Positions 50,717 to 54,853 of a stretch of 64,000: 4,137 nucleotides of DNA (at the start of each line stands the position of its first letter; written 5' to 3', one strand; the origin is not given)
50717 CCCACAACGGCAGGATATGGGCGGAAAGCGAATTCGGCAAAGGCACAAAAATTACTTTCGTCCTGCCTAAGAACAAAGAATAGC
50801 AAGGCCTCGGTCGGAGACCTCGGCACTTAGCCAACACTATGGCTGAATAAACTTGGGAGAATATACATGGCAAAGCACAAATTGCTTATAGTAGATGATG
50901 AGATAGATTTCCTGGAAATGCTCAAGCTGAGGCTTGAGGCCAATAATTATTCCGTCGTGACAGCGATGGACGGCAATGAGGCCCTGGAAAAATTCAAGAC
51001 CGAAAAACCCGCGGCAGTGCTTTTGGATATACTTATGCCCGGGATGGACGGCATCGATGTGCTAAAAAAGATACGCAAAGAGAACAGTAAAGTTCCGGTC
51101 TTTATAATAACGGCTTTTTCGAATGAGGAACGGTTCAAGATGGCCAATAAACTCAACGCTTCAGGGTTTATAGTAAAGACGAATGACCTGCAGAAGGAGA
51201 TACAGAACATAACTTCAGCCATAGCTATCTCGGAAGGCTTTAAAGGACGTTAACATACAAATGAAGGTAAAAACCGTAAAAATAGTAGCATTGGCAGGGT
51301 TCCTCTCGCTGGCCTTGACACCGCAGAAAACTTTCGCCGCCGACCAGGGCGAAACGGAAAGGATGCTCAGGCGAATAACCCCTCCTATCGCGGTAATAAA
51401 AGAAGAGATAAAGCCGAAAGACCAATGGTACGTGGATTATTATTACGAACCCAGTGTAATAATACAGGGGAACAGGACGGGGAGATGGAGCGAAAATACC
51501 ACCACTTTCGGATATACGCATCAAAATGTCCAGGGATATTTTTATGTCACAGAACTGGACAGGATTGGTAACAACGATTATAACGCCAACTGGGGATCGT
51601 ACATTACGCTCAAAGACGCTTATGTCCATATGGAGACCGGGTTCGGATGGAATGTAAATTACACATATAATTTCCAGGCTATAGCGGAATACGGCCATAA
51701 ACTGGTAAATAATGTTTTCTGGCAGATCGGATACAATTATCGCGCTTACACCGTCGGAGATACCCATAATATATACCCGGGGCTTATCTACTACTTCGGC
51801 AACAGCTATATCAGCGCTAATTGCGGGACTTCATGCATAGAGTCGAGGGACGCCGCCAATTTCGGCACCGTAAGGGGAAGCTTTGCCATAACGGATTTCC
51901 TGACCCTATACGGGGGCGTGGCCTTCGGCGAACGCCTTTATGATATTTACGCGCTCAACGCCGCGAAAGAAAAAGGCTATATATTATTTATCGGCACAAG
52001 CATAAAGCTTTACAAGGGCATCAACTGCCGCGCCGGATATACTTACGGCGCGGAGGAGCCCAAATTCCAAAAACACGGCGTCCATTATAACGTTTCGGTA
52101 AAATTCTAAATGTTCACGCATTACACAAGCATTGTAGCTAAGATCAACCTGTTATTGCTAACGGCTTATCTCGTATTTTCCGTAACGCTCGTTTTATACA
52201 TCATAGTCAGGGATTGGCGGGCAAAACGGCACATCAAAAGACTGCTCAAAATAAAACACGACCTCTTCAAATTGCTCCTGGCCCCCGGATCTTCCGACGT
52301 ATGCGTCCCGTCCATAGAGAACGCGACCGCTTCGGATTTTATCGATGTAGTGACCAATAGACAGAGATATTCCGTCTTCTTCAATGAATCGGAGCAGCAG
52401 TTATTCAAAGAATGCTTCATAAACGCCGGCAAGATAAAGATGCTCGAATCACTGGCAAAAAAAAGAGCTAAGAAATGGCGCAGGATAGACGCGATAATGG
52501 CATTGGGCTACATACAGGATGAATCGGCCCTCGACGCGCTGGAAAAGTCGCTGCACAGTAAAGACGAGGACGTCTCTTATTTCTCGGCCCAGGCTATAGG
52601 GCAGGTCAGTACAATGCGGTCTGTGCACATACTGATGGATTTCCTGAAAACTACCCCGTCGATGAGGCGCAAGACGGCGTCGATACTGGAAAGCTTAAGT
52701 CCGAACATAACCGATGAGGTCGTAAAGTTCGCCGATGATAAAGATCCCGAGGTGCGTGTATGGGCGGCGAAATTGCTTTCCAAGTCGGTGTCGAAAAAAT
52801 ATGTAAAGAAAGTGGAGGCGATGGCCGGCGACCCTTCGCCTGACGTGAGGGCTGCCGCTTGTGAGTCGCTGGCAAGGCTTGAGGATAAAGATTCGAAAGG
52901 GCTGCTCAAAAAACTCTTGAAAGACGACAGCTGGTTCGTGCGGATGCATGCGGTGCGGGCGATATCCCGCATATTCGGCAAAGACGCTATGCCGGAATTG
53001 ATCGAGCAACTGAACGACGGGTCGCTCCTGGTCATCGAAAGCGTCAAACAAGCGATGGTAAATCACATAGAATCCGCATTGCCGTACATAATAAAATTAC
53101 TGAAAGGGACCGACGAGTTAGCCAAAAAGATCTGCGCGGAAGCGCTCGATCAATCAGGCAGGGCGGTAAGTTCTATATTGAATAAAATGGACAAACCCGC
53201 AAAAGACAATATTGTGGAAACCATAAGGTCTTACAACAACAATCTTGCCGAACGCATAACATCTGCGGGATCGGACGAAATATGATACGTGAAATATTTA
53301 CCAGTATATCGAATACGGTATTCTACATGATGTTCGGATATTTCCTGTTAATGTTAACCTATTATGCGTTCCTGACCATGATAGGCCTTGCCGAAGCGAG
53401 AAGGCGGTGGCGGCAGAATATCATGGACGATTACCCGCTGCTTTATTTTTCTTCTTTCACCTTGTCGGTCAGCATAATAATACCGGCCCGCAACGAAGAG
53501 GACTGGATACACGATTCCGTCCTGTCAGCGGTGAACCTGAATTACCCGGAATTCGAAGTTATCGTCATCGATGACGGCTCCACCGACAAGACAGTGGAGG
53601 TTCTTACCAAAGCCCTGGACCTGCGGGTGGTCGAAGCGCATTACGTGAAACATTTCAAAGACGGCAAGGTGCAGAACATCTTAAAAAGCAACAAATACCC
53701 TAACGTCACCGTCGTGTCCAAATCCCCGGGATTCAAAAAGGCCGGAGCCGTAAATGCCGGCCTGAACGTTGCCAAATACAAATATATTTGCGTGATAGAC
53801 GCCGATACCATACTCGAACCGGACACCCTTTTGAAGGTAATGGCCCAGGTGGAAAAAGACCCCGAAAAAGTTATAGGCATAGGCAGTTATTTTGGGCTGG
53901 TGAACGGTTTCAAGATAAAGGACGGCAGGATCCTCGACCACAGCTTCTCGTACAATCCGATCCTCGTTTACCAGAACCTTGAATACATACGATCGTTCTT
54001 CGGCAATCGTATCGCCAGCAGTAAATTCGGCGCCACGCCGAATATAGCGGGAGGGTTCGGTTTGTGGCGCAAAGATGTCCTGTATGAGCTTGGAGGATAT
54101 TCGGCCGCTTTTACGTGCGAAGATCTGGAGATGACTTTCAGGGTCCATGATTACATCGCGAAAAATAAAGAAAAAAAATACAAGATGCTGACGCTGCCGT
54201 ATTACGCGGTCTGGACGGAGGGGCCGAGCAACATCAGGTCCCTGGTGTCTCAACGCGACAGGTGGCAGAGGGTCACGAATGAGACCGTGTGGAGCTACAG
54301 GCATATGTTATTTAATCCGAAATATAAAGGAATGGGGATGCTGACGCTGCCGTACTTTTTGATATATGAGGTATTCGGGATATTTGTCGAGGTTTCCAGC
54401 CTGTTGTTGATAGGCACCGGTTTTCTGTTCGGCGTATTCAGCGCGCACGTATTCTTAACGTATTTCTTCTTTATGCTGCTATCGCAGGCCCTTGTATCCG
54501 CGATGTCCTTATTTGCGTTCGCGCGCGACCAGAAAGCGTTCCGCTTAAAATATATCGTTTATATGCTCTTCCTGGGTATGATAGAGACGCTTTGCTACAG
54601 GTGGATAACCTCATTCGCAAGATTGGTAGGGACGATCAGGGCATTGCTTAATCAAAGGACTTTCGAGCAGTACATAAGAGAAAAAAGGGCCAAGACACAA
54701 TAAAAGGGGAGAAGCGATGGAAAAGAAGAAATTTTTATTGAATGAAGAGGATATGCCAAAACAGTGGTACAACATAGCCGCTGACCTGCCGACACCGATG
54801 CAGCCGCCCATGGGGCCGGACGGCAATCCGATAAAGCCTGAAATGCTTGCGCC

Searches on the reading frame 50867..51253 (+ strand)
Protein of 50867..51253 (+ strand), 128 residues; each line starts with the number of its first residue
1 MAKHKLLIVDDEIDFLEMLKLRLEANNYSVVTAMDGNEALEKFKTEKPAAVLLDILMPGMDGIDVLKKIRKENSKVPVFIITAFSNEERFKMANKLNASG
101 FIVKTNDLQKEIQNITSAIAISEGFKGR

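Call 28: search_protein_families(library=pfam, proteins=[window:50867-51253:+], max_evalue=0.001)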
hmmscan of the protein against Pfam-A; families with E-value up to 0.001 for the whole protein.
window:50867-51253:+ (128 aa): 2 families
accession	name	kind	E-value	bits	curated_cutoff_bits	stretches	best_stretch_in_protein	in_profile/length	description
PF00072.30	Response_reg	-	4.1e-27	95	30.2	1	7-110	2-105/111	Response regulator receiver domain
PF03709.21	OKR_DC_1_N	-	3.8e-06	27.6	29.3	1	17-112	7-100/111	Orn/Lys/Arg decarboxylase, N-terminal domain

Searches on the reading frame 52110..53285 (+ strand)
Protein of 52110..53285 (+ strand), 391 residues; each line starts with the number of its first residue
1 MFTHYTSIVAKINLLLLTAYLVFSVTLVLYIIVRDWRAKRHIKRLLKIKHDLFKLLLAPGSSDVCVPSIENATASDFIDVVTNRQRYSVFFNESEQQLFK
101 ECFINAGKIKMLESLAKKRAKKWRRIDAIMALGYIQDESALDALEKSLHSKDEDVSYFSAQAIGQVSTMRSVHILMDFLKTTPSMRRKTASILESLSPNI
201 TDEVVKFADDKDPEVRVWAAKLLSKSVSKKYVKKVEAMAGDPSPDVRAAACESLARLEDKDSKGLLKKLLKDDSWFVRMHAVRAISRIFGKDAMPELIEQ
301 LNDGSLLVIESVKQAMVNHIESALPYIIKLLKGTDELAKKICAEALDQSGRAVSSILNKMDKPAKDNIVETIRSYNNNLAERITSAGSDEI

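Call 29: search_protein_families(library=pfam, proteins=[window:52110-53285:+], max_evalue=0.001)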
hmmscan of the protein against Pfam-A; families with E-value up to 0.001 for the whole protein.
window:52110-53285:+ (391 aa): 6 families
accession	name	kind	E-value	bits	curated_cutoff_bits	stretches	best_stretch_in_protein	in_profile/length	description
PF13646.12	HEAT_2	-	1.5e-32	112.2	27.7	2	236-305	6-75/88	HEAT repeats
PF02985.28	HEAT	-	1.5e-19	68.6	23.5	0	235-257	5-27/31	HEAT repeat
PF03130.22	HEAT_PBS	-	4e-11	42.7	20.9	0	125-148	2-25/27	PBS lyase HEAT-like repeat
PF13513.12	HEAT_EZ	-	4.4e-11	43.5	27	0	232-257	30-55/55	HEAT-like repeat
PF12717.13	Cnd1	-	1.7e-05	25.3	26.4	0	199-265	21-93/162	non-SMC mitotic condensation complex subunit 1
PF21581.3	SCD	-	0.00028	21.6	27.5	0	215-261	15-61/75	Stromalin conservative domain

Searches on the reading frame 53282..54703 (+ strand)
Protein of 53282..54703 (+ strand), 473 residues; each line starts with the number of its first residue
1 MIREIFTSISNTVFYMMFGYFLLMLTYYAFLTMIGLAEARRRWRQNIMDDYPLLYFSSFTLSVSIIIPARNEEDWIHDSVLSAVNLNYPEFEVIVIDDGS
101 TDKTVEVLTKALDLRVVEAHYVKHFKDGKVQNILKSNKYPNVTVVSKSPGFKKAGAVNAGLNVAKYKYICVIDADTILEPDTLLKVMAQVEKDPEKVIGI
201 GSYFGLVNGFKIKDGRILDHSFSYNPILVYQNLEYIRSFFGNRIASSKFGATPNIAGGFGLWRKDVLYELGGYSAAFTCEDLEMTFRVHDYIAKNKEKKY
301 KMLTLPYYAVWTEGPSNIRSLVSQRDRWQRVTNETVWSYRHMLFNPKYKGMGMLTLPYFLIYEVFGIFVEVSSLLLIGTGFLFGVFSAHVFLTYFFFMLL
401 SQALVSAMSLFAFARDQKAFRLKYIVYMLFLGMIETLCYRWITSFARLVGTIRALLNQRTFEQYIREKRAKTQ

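Call 29: search_protein_families(library=pfam, proteins=[window:53282-54703:+], max_evalue=0.001)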
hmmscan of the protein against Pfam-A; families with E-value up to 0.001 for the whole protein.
window:53282-54703:+ (473 aa): 7 families
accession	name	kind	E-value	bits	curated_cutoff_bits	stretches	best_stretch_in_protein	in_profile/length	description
PF00535.33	Glycos_transf_2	-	1.2e-29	103.8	23.3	1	64-270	1-167/168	Glycosyl transferase family 2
PF13641.12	Glyco_tranf_2_3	-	4.2e-19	69.9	27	1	63-330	3-229/230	Glycosyltransferase like family 2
PF10111.15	Glyco_tranf_2_2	-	1.8e-11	44.5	27.3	1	64-188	1-104/276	Glycosyltransferase like family 2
PF13632.12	Glyco_trans_2_3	-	4.1e-09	37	27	1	168-395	1-190/198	Glycosyl transferase family group 2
PF03142.21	Chitin_synth_2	-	2.5e-07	30.2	27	0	159-201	195-236/527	Chitin synthase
PF13506.12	Glyco_transf_21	-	7.2e-07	29.3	21.7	0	153-192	18-57/174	Glycosyl transferase family 21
PF13704.12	Glyco_tranf_2_4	-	0.00067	20.5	27.5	0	70-178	1-84/98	Glycosyl transferase family 2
